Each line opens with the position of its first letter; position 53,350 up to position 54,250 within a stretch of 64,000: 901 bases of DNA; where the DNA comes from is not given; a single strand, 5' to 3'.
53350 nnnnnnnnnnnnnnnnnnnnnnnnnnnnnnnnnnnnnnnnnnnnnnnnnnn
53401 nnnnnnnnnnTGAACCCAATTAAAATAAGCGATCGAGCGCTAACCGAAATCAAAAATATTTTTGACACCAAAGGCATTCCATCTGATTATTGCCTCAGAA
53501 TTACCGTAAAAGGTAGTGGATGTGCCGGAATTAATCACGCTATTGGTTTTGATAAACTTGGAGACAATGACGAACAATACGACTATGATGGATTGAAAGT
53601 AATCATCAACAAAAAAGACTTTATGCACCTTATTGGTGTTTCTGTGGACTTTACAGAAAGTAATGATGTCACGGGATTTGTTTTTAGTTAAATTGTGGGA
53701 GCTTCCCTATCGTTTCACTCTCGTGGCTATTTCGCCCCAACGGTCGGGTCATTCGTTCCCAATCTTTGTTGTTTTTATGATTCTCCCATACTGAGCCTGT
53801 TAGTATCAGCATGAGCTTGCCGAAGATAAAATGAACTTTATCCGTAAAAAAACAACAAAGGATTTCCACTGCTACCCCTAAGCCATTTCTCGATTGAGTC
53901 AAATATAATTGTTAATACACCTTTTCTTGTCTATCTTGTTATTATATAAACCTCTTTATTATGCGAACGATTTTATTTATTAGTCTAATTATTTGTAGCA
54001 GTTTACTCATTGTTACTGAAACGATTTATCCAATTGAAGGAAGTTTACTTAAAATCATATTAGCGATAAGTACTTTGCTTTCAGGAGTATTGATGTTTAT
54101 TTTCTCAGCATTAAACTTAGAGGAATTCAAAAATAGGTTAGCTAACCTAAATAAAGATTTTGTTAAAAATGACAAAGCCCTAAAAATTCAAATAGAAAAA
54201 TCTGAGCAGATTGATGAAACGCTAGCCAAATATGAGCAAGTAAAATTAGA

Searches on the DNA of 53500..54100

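Call 7: search_rna_families(source=window, start=53500, end=54100, threshold=evalue, max_evalue=10, show_alignments=3)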
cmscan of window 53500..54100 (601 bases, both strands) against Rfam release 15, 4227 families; matches with E-value up to 10: 5.
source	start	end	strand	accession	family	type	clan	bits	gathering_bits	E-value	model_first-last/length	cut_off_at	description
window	53738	53888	-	RF01705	Flavo-1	Gene; sRNA;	-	38.4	42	1.2e-06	1-76/76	no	Flavo-1 RNA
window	53764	53862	+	RF03973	mir-5615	Gene; miRNA;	-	23.9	82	0.027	1-61/61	no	mir-5615 microRNA precursor family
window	53825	53920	-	RF01931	bxd_3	Gene; lncRNA;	-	18.9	70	7.1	1-137/137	no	Bithoraxoid conserved region 3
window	53895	53956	-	RF02183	ST7-OT3_1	Gene; lncRNA;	-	15.8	50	6.6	1-79/79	no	ST7 overlapping transcript 3 conserved region 1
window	53589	53739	-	RF00893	MIR854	Gene; miRNA;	-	13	50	0.84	1-221/221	no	MIR854 microRNA precursor family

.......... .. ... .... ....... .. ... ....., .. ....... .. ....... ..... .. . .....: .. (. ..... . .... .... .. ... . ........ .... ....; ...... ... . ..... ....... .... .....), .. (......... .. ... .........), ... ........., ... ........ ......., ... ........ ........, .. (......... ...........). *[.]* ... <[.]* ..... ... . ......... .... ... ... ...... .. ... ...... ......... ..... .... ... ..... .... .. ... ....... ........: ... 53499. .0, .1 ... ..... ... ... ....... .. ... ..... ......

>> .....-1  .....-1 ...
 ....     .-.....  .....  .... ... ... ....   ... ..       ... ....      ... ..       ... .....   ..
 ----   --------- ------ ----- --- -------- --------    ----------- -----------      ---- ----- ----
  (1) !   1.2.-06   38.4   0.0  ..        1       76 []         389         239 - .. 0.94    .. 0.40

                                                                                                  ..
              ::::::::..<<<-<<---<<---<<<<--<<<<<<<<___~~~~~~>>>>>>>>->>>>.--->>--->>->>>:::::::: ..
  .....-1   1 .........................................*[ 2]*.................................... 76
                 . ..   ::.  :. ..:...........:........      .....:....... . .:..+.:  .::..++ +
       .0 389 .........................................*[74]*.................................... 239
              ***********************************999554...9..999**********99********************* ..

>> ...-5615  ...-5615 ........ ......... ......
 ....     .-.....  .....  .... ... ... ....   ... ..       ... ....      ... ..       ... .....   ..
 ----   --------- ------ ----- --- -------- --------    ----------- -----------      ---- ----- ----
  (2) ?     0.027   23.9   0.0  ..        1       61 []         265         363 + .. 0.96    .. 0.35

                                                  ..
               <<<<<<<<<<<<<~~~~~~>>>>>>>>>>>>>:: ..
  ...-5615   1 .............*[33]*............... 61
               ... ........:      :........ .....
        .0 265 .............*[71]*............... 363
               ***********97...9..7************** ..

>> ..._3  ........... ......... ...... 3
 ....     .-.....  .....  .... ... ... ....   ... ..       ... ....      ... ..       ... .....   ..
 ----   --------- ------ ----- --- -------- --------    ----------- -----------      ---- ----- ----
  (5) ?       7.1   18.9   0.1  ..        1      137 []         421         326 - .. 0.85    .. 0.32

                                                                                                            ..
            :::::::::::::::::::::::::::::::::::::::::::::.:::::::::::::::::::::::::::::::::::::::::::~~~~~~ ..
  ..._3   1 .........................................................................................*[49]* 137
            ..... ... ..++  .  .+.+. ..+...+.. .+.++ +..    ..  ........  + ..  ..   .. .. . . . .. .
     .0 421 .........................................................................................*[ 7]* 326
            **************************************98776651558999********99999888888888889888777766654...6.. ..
